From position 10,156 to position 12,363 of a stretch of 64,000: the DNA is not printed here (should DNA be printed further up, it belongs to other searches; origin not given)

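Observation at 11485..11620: Palindromic element with terminal inverted repeats inserted in-frame in the housekeeping GTPase gene lepA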

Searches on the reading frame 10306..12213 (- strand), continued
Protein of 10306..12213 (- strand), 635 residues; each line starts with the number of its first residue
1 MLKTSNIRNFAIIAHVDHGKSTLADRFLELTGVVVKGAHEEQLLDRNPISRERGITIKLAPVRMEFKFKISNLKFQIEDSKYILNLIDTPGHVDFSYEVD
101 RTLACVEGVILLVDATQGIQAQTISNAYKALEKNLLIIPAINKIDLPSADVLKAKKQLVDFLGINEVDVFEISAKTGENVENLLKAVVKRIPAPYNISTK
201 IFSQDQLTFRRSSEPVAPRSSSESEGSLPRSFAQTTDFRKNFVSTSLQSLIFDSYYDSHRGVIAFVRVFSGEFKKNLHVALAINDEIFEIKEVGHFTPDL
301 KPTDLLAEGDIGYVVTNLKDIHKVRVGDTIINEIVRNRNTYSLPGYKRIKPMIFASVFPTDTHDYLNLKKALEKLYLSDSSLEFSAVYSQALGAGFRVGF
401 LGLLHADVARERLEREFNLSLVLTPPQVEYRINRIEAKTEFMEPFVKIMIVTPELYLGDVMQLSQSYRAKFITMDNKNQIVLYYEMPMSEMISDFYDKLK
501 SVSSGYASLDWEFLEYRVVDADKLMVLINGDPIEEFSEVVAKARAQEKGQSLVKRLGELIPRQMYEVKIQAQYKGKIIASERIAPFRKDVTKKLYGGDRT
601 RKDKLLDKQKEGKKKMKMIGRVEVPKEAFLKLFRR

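Call 9: find_homologous_proteins(query=window:10309-12213:-, max_evalue=1e-50)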
Query window:10309-12213:- (635 aa): 8000 proteins with E <= 1e-50 among 8000 candidates; the best 120 are listed.
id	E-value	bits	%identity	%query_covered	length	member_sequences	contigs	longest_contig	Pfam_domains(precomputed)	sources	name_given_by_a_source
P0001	0.0e+0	1162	100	84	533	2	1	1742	PF00679.31,PF06421.18,PF00009.34,PF03144.32,PF22042.3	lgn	-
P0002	3.2e-280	949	69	100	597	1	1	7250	PF00679.31,PF06421.18,PF00009.34,PF03144.32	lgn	-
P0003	2.0e-273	926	68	99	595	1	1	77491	PF00679.31,PF14492.13,PF06421.18,PF00009.34,PF03144.32,PF22042.3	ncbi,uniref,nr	ncbi:hypothetical protein A3C25_01750 [Candidatus Roizmanbacteria bacterium RIFCSPHIGHO2_02_FULL_38_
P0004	1.0e-272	924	68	99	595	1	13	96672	PF00679.31,PF14492.13,PF06421.18,PF00009.34,PF03144.32,PF22042.3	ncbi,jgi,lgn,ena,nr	ncbi:hypothetical protein A3A46_01450 [Candidatus Roizmanbacteria bacterium RIFCSPLOWO2_01_FULL_37_1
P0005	2.3e-272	923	70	99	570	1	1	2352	PF01926.30,PF00679.31,PF06421.18,PF00009.34,PF03144.32,PF00071.29,PF22042.3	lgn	-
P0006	3.9e-270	916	67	99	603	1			PF00679.31,PF06421.18,PF00009.34,PF03144.32,PF00071.29,PF22042.3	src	-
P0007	4.9e-270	915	67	99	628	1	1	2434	PF00679.31,PF06421.18,PF00009.34,PF03144.32,PF22042.3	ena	-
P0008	6.0e-270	915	67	99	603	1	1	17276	PF00679.31,PF14492.13,PF06421.18,PF00009.34,PF03144.32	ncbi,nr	ncbi:elongation factor 4 [Candidatus Roizmanbacteria bacterium]|nr:elongation factor 4 [Candidatus R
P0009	2.1e-267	907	66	99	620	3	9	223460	PF00679.31,PF14492.13,PF06421.18,PF00009.34,PF03144.32,PF00071.29,PF22042.3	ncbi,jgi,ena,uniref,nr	ncbi:elongation factor 4 [Candidatus Roizmanbacteria bacterium RIFCSPLOWO2_01_FULL_37_12]|uniref:Elo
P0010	3.9e-266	902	66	99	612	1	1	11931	PF00679.31,PF14492.13,PF06421.18,PF00009.34,PF16658.12,PF03144.32,PF22042.3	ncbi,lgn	-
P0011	9.3e-266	901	67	100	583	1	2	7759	PF00679.31,PF06421.18,PF00009.34,PF03144.32,PF00071.29,PF22042.3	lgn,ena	-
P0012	1.9e-265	900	67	100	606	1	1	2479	PF00679.31,PF14492.13,PF06421.18,PF00009.34,PF03144.32,PF00071.29,PF22042.3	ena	-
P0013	2.1e-265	900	67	100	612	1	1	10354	PF00679.31,PF06421.18,PF00009.34,PF03144.32,PF00071.29,PF22042.3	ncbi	-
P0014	2.2e-265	900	68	99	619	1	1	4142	PF01926.30,PF00679.31,PF14492.13,PF06421.18,PF00009.34,PF03144.32,PF00071.29,PF22042.3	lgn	-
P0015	3.1e-265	899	66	99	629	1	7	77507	PF00679.31,PF06421.18,PF00009.34,PF03144.32,PF00071.29,PF22042.3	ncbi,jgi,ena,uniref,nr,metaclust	ncbi:elongation factor 4 [Candidatus Roizmanbacteria bacterium RIFCSPHIGHO2_01_FULL_39_12c]|uniref:E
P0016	3.3e-265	899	67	99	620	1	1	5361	PF00679.31,PF06421.18,PF00009.34,PF03144.32,PF22042.3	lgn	-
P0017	4.7e-265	899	66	99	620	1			PF00679.31,PF14492.13,PF06421.18,PF00009.34,PF03144.32,PF00071.29,PF22042.3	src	-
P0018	8.3e-265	898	67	99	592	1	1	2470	PF00679.31,PF06421.18,PF00009.34,PF03144.32,PF00071.29,PF22042.3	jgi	jgi:GTP-binding protein LepA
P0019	2.6e-264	896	67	100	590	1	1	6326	PF00679.31,PF06421.18,PF00009.34,PF03144.32,PF00071.29,PF22042.3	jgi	jgi:GTP-binding protein LepA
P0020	1.6e-263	894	65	99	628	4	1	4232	PF00679.31,PF06421.18,PF00009.34,PF03144.32,PF22042.3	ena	-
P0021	3.3e-263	893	66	99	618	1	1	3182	PF00679.31,PF14492.13,PF06421.18,PF00009.34,PF03144.32,PF22042.3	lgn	-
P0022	2.9e-262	890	67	99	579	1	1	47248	PF01926.30,PF00679.31,PF06421.18,PF00009.34,PF03144.32,PF00071.29,PF22042.3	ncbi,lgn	-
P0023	4.4e-262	889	68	99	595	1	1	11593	PF00679.31,PF14492.13,PF06421.18,PF00009.34,PF03144.32,PF22042.3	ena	-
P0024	3.1e-261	886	67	96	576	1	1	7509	PF00679.31,PF14492.13,PF06421.18,PF00009.34,PF03144.32,PF22042.3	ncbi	ncbi:elongation factor 4, partial [Candidatus Roizmanbacteria bacterium RIFCSPHIGHO2_12_FULL_37_9b]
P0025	3.2e-261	886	67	99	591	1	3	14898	PF00679.31,PF06421.18,PF00009.34,PF03144.32,PF00071.29,PF22042.3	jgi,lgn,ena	-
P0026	5.6e-261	885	64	99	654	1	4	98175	PF00679.31,PF06421.18,PF00009.34,PF10662.16,PF03144.32,PF22042.3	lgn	-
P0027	6.0e-261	885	67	99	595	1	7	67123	PF00679.31,PF14492.13,PF06421.18,PF00009.34,PF03144.32,PF22042.3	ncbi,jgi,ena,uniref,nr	ncbi:elongation factor 4 [Candidatus Roizmanbacteria bacterium RIFCSPHIGHO2_02_FULL_39_9]|uniref:Elo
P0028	7.3e-261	885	66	100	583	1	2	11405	PF00679.31,PF06421.18,PF00009.34,PF03144.32,PF00071.29,PF22042.3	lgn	-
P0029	2.1e-260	883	67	99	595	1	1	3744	PF00679.31,PF14492.13,PF06421.18,PF00009.34,PF03144.32,PF22042.3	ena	-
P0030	2.5e-260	883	65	100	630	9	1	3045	PF00679.31,PF06421.18,PF00009.34,PF03144.32,PF22042.3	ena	-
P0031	3.5e-260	883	68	99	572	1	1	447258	PF01926.30,PF00679.31,PF06421.18,PF00009.34,PF03144.32,PF00071.29,PF22042.3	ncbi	-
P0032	3.9e-260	883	68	99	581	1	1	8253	PF00679.31,PF14492.13,PF06421.18,PF00009.34,PF03144.32,PF00071.29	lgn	-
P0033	6.1e-260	882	67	99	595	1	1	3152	PF00679.31,PF14492.13,PF06421.18,PF00009.34,PF03144.32,PF22042.3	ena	-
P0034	6.3e-260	882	68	99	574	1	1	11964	PF01926.30,PF00679.31,PF14492.13,PF06421.18,PF00009.34,PF03144.32,PF00071.29,PF22042.3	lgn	-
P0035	7.8e-260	882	65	99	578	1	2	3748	PF00679.31,PF06421.18,PF00009.34,PF03144.32,PF22042.3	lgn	-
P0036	1.3e-259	881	66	100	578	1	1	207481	PF00679.31,PF06421.18,PF00009.34,PF03144.32,PF00071.29,PF22042.3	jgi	jgi:GTP-binding protein LepA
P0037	1.6e-259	881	66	99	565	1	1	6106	PF00679.31,PF06421.18,PF00009.34,PF03144.32,PF00071.29,PF22042.3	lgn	-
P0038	7.5e-259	878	66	99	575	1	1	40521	PF00679.31,PF06421.18,PF00009.34,PF03144.32,PF22042.3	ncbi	-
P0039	4.3e-258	876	67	99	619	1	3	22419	PF00679.31,PF06421.18,PF00009.34,PF03144.32,PF00071.29,PF22042.3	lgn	-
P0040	6.2e-258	875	66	99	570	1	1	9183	PF00679.31,PF06421.18,PF00009.34,PF03144.32,PF00071.29,PF22042.3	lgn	-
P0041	6.8e-258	875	65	99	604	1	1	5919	PF00679.31,PF06421.18,PF00009.34,PF03144.32,PF22042.3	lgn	-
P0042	2.4e-257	873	65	99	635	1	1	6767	PF00679.31,PF14492.13,PF06421.18,PF00009.34,PF03144.32,PF22042.3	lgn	-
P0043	2.8e-257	873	65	99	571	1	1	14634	PF00679.31,PF06421.18,PF00009.34,PF03144.32,PF00071.29,PF22042.3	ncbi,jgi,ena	-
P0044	5.7e-257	872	66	100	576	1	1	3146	PF00679.31,PF06421.18,PF00009.34,PF03144.32,PF00071.29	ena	-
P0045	5.7e-257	872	66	99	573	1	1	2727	PF00679.31,PF06421.18,PF00009.34,PF03144.32,PF22042.3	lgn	-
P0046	8.0e-257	872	67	99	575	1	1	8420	PF00679.31,PF06421.18,PF00009.34,PF10662.16,PF03144.32,PF00071.29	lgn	-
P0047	1.3e-256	871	65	99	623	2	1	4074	PF00679.31,PF14492.13,PF06421.18,PF00009.34,PF03144.32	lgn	-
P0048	1.7e-256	871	66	99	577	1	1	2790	PF01926.30,PF00679.31,PF06421.18,PF00009.34,PF03144.32,PF00071.29,PF22042.3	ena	-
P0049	2.2e-256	870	65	99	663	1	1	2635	PF00679.31,PF06421.18,PF00009.34,PF03144.32,PF22042.3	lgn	-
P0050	2.7e-256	870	66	99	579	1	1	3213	PF00679.31,PF06421.18,PF00009.34,PF03144.32,PF22042.3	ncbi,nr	ncbi:elongation factor 4 [Candidatus Roizmanbacteria bacterium]|nr:elongation factor 4 [Candidatus R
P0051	3.6e-256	870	66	99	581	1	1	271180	PF00679.31,PF06421.18,PF00009.34,PF03144.32,PF22042.3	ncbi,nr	ncbi:MAG: GTP-binding protein [Microgenomates group bacterium]|nr:GTP-binding protein [Microgenomate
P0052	4.7e-256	869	65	100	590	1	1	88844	PF00679.31,PF06421.18,PF00009.34,PF03144.32,PF00071.29,PF22042.3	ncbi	-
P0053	6.8e-256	869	65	99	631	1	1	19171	PF00679.31,PF06421.18,PF00009.34,PF10662.16,PF03144.32,PF00071.29,PF22042.3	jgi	jgi:GTP-binding protein LepA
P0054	8.7e-256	868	67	99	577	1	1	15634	PF00679.31,PF06421.18,PF00009.34,PF03144.32,PF22042.3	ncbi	-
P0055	1.5e-255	867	65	99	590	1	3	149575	PF00679.31,PF06421.18,PF00009.34,PF10662.16,PF03144.32,PF22042.3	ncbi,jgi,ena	-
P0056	1.8e-255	867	65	100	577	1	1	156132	PF00679.31,PF06421.18,PF00009.34,PF03144.32,PF22042.3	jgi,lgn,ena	-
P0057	1.9e-255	867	66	99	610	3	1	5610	PF00679.31,PF14492.13,PF06421.18,PF00009.34,PF03144.32,PF00071.29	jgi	jgi:GTP-binding protein LepA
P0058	2.0e-255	867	65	99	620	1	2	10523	PF00679.31,PF06421.18,PF00009.34,PF03144.32,PF22042.3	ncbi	-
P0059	2.8e-255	867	66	99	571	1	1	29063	PF00679.31,PF06421.18,PF00009.34,PF03144.32,PF00071.29,PF22042.3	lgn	-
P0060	3.0e-255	866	65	99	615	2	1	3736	PF00679.31,PF06421.18,PF00009.34,PF03144.32,PF22042.3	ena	-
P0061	3.4e-255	866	65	99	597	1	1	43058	PF00679.31,PF14492.13,PF06421.18,PF00009.34,PF03144.32,PF22042.3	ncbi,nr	ncbi:MAG: translation elongation factor 4 [Patescibacteria group bacterium]|nr:translation elongatio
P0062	4.0e-255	866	67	100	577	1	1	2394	PF00679.31,PF06421.18,PF00009.34,PF03144.32,PF22042.3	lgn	-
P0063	4.6e-255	866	65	99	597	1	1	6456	PF00679.31,PF14492.13,PF06421.18,PF00009.34,PF03144.32,PF22042.3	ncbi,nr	ncbi:MAG: translation elongation factor 4 [Patescibacteria group bacterium]|nr:translation elongatio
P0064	1.5e-254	864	63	99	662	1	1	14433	PF00679.31,PF06421.18,PF00009.34,PF03144.32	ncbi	-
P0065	1.5e-254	864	66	99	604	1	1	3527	PF00679.31,PF06421.18,PF00009.34,PF03144.32,PF00071.29,PF22042.3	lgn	-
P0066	1.5e-254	864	65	98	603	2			PF00679.31,PF06421.18,PF00009.34,PF03144.32,PF22042.3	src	-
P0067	1.9e-254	864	65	99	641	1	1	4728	PF00679.31,PF06421.18,PF00009.34,PF03144.32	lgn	-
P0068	3.4e-254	863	66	100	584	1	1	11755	PF00679.31,PF06421.18,PF00009.34,PF03144.32,PF22042.3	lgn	-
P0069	4.6e-254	863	66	99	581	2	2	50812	PF01926.30,PF00679.31,PF06421.18,PF00009.34,PF03144.32,PF00071.29,PF22042.3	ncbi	-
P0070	4.9e-254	862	66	99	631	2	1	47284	PF00679.31,PF14492.13,PF06421.18,PF00009.34,PF03144.32,PF22042.3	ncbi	-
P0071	7.6e-254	862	65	99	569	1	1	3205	PF00679.31,PF06421.18,PF00009.34,PF03144.32,PF00071.29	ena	-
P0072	1.1e-253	861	66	99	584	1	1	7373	PF01926.30,PF00679.31,PF06421.18,PF00009.34,PF03144.32,PF22042.3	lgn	-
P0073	1.2e-253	861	66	100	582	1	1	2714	PF00679.31,PF06421.18,PF00009.34,PF10662.16,PF03144.32,PF22042.3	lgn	-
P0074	1.5e-253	861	64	99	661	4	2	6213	PF00679.31,PF06421.18,PF00009.34,PF03144.32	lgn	-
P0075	1.9e-253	861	66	99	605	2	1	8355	PF00679.31,PF06421.18,PF00009.34,PF03144.32,PF22042.3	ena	-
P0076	2.0e-253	860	66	99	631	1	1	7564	PF00679.31,PF06421.18,PF00009.34,PF10662.16,PF03144.32,PF22042.3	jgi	-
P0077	2.8e-253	860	65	100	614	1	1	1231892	PF00679.31,PF06421.18,PF00009.34,PF03144.32,PF00071.29,PF22042.3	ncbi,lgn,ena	-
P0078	3.5e-253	860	65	99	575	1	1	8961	PF01926.30,PF00679.31,PF06421.18,PF00009.34,PF03144.32,PF22042.3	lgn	-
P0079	3.5e-253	860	66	99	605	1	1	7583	PF00679.31,PF06421.18,PF00009.34,PF10662.16,PF03144.32,PF22042.3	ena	-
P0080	4.3e-253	859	65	99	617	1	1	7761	PF00679.31,PF14492.13,PF06421.18,PF00009.34,PF03144.32,PF00071.29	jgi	-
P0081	4.5e-253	859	65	100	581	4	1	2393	PF00679.31,PF06421.18,PF00009.34,PF03144.32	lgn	-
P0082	5.6e-253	859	66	99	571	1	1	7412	PF00679.31,PF06421.18,PF00009.34,PF03144.32,PF22042.3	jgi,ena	-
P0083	5.8e-253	859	66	99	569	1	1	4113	PF00679.31,PF06421.18,PF00009.34,PF10662.16,PF03144.32,PF00071.29,PF22042.3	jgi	jgi:GTP-binding protein LepA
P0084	9.3e-253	858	65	100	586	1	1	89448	PF00679.31,PF06421.18,PF00009.34,PF03144.32,PF00071.29,PF22042.3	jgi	jgi:GTP-binding protein LepA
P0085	1.0e-252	858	64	99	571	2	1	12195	PF01926.30,PF00679.31,PF06421.18,PF00009.34,PF03144.32,PF22042.3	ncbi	-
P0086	1.1e-252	858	66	99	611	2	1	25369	PF00679.31,PF06421.18,PF00009.34,PF03144.32,PF22042.3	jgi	-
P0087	1.1e-252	858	64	99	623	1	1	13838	PF00679.31,PF06421.18,PF00009.34,PF03144.32,PF22042.3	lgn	-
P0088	1.3e-252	858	66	99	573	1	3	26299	PF01926.30,PF00679.31,PF06421.18,PF00009.34,PF03144.32,PF22042.3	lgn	-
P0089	1.4e-252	858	66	99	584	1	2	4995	PF00679.31,PF06421.18,PF00009.34,PF03144.32,PF00071.29,PF22042.3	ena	-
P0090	1.4e-252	858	65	99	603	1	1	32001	PF00679.31,PF06421.18,PF00009.34,PF03144.32,PF22042.3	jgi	jgi:GTP-binding protein LepA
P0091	2.1e-252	857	64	99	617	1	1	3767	PF00679.31,PF06421.18,PF00009.34,PF03144.32,PF22042.3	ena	-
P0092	2.1e-252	857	66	100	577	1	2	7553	PF01926.30,PF00679.31,PF06421.18,PF00009.34,PF03144.32,PF22042.3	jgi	jgi:GTP-binding protein LepA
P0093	2.2e-252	857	65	99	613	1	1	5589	PF00679.31,PF14492.13,PF06421.18,PF00009.34,PF03144.32,PF22042.3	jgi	jgi:GTP-binding protein LepA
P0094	2.2e-252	857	64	99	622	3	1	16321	PF00679.31,PF06421.18,PF00009.34,PF03144.32,PF00071.29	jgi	-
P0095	2.2e-252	857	65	100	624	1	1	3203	PF00679.31,PF06421.18,PF00009.34,PF03144.32,PF22042.3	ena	-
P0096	2.4e-252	857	65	99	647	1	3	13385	PF00679.31,PF06421.18,PF00009.34,PF03144.32,PF00071.29,PF22042.3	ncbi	-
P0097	3.5e-252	856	65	99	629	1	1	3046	PF00679.31,PF14492.13,PF06421.18,PF00009.34,PF03144.32,PF22042.3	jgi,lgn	-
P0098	4.4e-252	856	66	99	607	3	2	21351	PF00679.31,PF06421.18,PF00009.34,PF03144.32,PF22042.3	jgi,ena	-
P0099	5.3e-252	856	66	99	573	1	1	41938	PF00679.31,PF06421.18,PF00009.34,PF03144.32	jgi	-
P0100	5.4e-252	856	64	99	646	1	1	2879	PF00679.31,PF06421.18,PF00009.34,PF10662.16,PF03144.32,PF00071.29,PF22042.3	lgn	-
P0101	8.0e-252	855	66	99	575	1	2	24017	PF01926.30,PF00679.31,PF06421.18,PF00009.34,PF10662.16,PF03144.32,PF00071.29,PF22042.3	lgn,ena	-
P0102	8.1e-252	855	66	99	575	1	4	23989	PF01926.30,PF00679.31,PF06421.18,PF00009.34,PF10662.16,PF03144.32,PF00071.29,PF22042.3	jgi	jgi:GTP-binding protein LepA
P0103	1.3e-251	855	65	99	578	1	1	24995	PF00679.31,PF06421.18,PF00009.34,PF03144.32,PF22042.3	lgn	-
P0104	1.5e-251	854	65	99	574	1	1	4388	PF01926.30,PF00679.31,PF06421.18,PF00009.34,PF03144.32,PF22042.3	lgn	-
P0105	1.8e-251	854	64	100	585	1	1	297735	PF00679.31,PF06421.18,PF00009.34,PF03144.32,PF22042.3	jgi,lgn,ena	-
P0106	2.3e-251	854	65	99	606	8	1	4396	PF00679.31,PF14492.13,PF06421.18,PF00009.34,PF03144.32,PF22042.3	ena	-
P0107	3.1e-251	853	64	99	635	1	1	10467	PF00679.31,PF06421.18,PF00009.34,PF03144.32,PF22042.3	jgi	-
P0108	3.2e-251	853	64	99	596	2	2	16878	PF00679.31,PF06421.18,PF00009.34,PF03144.32,PF00071.29,PF22042.3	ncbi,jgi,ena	-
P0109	3.6e-251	853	64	99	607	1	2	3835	PF00679.31,PF14492.13,PF06421.18,PF00009.34,PF03144.32,PF22042.3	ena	-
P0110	3.8e-251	853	65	100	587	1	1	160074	PF00679.31,PF06421.18,PF00009.34,PF03144.32,PF00071.29,PF22042.3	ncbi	-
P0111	5.0e-251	853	65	99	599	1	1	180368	PF01926.30,PF00679.31,PF06421.18,PF00009.34,PF03144.32,PF22042.3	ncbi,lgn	-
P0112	5.0e-251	853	65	99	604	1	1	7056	PF00679.31,PF06421.18,PF00009.34,PF10662.16,PF03144.32,PF00071.29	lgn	-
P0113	6.7e-251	852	66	99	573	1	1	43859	PF01926.30,PF00679.31,PF06421.18,PF00009.34,PF03144.32,PF00071.29,PF22042.3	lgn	-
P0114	7.7e-251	852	65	99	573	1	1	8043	PF00679.31,PF06421.18,PF00009.34,PF10662.16,PF03144.32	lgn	-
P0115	8.2e-251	852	64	99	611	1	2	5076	PF00679.31,PF06421.18,PF00009.34,PF03144.32,PF00071.29,PF22042.3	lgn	-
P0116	8.3e-251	852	65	99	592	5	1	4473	PF00679.31,PF14492.13,PF06421.18,PF00009.34,PF03144.32,PF22042.3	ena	-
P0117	8.7e-251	852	64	99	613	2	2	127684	PF00679.31,PF06421.18,PF00009.34,PF03144.32,PF22042.3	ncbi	-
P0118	9.4e-251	852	63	99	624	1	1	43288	PF00679.31,PF14492.13,PF06421.18,PF00009.34,PF10662.16,PF03144.32,PF00071.29,PF22042.3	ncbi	-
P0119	1.0e-250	852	65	100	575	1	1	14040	PF00679.31,PF06421.18,PF00009.34,PF03144.32,PF00071.29,PF22042.3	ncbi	-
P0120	1.3e-250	851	66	100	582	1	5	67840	PF01926.30,PF00679.31,PF06421.18,PF00009.34,PF03144.32,PF22042.3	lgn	-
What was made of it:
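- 10306..12213 (-): Host gene lepA (elongation factor 4), 635 aa. Best database hits are Roizmanbacteria EF4 at 63-70% identity (call 9).
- On LepA/EF4 (host gene): Close homologues (P0002 onwards in call 9) carry PF00009, PF03144, PF00679 and PF06421.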

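Call 12: find_related_loci(query=window:10309-12213:-, collection=genome_contigs, flank=10000)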
Query window:10309-12213:- (635 aa) in genome_contigs; peptide patterns used: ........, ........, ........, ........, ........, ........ (x = any residue, [..] = any of these).
598 stretches matched a pattern (row limit reached: there are more); 539 encode a relative of the query (tblastn E <= 1e-3); the best 80 are kept; 80 distinct loci.
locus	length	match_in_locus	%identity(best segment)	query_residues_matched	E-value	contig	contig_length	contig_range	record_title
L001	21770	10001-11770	68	7-634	0e+0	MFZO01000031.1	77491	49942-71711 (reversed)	MAG: Candidatus Roizmanbacteria bacterium RIFCSPHIGHO2_02_FULL_38_11 rifcsphigho2_02_scaffold_398, whole genome shotgun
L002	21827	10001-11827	69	5-635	0e+0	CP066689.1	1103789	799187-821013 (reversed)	MAG: Candidatus Roizmanbacteria bacterium isolate NC_groundwater_538_Ag_S-0.1um_35_236 chromosome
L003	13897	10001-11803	65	7-634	0e+0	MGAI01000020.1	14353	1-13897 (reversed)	MAG: Candidatus Roizmanbacteria bacterium RIFCSPLOWO2_01_FULL_37_16 rifcsplowo2_01_scaffold_17743, whole genome shotgun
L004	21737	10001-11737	66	5-635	0e+0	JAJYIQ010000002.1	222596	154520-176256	MAG: bacterium isolate DBS2-1.bin128 NODE_62_length_222596_cov_13.893302, whole genome shotgun sequence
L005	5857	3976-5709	64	6-635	0e+0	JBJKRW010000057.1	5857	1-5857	MAG: Microgenomates group bacterium isolate Bin_68 S1Ck127_1376769_flag_1_multi_6.0000_len_5857, whole genome shotgun se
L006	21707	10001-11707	67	7-635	0e+0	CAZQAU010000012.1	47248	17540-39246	MAG TPA_asm: uncultured Gammaproteobacteria bacterium isolate SRP292972_co1_101 genome assembly, contig: NODE_452_length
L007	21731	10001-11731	66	6-635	0e+0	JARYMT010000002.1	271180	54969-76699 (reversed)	MAG: Microgenomates group bacterium isolate A05DMB-I-39 NODE_2_length_271180_cov_5.458981, whole genome shotgun sequence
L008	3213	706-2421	66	7-635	0e+0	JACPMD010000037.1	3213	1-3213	MAG: Candidatus Roizmanbacteria bacterium isolate NC_groundwater_539_Ag_S-0.1um_39_6 S35_SO-1_scaffold_13044, whole geno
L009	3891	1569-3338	64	3-635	0e+0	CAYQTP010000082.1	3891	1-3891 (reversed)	MAG TPA_asm: uncultured Gammaproteobacteria bacterium isolate SRP050083_co3_164 genome assembly, contig: NODE_35423_leng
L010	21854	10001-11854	64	7-635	0e+0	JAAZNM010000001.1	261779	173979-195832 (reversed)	MAG: Candidatus Roizmanbacteria bacterium isolate AS27yjCOA_175 7190_AS27, whole genome shotgun sequence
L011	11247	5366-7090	66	9-635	0e+0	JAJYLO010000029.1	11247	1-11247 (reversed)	MAG: bacterium isolate DBS2-1.bin80 NODE_11039_length_11247_cov_3.206655, whole genome shotgun sequence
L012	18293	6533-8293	65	6-635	0e+0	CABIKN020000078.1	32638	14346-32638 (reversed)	Candidatus Roizmanbacteria bacterium isolate CandRoiz1 genome assembly, contig: CANDROIZ_Contig_8, whole genome shotgun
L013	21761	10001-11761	65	6-635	0e+0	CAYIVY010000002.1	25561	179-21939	MAG TPA_asm: uncultured Gammaproteobacteria bacterium isolate ERP119705_co8_91 genome assembly, contig: NODE_1564_length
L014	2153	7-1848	65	6-635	0e+0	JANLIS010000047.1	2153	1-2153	MAG: Candidatus Roizmanbacteria bacterium isolate S40-21 k99_433838, whole genome shotgun sequence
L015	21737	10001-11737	64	6-635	0e+0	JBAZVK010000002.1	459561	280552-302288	MAG: Patescibacteria group bacterium isolate SO_2017_GW1_250 NODE_138_length_459561_cov_8.100539_OW334_2017, whole genom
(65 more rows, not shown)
